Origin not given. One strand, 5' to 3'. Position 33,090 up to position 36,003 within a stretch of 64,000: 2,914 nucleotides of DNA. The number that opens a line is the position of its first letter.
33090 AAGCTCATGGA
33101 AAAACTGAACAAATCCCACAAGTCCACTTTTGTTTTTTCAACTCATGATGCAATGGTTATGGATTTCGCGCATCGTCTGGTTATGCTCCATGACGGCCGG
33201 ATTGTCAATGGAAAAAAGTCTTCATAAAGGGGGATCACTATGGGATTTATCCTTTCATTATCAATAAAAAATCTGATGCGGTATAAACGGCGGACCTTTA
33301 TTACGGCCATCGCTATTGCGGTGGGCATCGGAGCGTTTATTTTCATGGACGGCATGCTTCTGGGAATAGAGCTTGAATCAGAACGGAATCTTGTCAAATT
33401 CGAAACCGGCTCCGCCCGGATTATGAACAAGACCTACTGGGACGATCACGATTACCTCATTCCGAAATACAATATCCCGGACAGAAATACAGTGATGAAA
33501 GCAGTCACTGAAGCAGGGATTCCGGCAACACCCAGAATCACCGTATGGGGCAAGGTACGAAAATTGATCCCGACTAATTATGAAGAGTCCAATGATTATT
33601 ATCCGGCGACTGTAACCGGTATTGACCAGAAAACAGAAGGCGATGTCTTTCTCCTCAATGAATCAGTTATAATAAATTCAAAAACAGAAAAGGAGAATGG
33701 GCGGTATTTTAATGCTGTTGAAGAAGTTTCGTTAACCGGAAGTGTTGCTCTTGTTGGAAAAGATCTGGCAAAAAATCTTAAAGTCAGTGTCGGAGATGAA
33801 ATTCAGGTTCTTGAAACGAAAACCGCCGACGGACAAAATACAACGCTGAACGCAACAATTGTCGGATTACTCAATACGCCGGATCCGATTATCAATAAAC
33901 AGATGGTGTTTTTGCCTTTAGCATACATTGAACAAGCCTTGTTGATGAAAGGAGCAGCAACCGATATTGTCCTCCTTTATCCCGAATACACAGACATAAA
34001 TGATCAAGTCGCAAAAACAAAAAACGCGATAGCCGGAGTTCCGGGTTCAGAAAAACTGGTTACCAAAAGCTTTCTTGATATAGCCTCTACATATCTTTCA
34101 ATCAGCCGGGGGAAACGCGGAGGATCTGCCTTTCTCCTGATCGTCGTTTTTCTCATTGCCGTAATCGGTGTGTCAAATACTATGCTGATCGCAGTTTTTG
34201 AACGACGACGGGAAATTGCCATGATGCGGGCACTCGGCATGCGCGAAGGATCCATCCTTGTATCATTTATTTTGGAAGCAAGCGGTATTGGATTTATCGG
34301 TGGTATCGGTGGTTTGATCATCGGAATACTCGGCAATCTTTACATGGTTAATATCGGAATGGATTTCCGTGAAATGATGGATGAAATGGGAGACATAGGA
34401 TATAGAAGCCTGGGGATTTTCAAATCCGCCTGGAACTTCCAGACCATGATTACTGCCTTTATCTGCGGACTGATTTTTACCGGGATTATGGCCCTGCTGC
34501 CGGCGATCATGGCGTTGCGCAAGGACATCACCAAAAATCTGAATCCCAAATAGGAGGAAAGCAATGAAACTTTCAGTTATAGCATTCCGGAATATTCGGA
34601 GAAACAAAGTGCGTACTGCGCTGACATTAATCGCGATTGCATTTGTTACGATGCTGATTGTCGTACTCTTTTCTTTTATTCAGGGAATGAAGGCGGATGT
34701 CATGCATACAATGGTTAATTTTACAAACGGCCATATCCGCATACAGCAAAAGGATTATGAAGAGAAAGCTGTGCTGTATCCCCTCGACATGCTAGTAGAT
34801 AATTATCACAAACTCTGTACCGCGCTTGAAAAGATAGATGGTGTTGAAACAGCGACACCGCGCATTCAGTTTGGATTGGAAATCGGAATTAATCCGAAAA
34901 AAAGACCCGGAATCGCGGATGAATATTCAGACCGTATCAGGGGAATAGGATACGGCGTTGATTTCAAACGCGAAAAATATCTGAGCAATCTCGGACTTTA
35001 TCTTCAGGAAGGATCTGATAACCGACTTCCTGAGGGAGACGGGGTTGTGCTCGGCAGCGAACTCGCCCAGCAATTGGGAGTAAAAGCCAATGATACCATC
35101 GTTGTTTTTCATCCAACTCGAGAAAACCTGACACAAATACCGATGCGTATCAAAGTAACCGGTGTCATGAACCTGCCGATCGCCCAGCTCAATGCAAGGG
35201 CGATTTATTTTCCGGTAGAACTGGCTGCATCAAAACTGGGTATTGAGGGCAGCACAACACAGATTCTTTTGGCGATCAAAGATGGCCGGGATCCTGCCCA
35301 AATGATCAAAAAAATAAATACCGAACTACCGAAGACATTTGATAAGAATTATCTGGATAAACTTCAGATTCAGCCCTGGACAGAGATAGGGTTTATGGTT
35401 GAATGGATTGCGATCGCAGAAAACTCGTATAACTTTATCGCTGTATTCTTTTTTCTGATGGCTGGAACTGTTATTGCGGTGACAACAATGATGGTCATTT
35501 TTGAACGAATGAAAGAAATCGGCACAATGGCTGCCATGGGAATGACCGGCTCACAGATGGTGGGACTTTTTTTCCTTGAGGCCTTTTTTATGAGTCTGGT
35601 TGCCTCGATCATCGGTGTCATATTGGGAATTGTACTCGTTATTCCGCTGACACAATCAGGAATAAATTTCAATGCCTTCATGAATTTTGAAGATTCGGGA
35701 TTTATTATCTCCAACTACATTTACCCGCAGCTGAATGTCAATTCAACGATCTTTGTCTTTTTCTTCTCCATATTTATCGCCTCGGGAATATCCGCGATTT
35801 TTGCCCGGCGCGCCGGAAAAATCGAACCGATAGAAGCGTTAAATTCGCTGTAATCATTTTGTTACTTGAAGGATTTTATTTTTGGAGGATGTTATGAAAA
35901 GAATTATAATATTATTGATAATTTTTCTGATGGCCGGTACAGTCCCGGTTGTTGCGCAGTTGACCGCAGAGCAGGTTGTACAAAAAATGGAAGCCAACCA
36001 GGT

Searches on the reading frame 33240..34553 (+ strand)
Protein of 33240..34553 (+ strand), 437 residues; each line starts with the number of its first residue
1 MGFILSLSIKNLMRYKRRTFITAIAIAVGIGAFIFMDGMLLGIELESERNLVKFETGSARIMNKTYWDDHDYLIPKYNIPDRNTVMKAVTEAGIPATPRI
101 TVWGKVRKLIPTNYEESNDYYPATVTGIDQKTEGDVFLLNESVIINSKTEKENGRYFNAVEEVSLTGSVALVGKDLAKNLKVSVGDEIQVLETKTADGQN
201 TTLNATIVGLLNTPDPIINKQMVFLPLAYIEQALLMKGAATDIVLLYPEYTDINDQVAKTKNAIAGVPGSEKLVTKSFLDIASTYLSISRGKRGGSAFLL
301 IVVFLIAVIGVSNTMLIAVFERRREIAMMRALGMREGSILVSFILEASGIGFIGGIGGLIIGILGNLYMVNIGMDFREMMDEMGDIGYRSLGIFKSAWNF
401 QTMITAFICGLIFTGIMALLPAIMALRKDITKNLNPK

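Call 55: search_protein_families(library=pfam, proteins=[window:33240-34553:+], max_evalue=0.00001)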
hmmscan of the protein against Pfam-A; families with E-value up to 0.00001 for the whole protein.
window:33240-34553:+ (437 aa): 2 families
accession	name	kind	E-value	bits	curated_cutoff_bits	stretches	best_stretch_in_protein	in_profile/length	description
PF02687.27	FtsX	-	1.6e-16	60.9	25.5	1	298-429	2-119/120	FtsX-like permease C-terminal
PF12704.14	MacB_PCD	-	9.9e-13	49.3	27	1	19-248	1-192/207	MacB-like periplasmic core domain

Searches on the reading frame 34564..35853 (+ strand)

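Call 55: search_protein_families(library=pfam, proteins=[window:34564-35853:+], max_evalue=0.00001)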
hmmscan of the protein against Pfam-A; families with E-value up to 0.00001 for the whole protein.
window:34564-35853:+ (429 aa): 2 families
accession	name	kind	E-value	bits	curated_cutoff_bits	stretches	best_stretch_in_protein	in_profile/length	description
PF12704.14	MacB_PCD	-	4.6e-17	63.4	27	1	18-252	1-205/207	MacB-like periplasmic core domain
PF02687.27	FtsX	-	2e-16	60.5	25.5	1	290-422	1-120/120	FtsX-like permease C-terminal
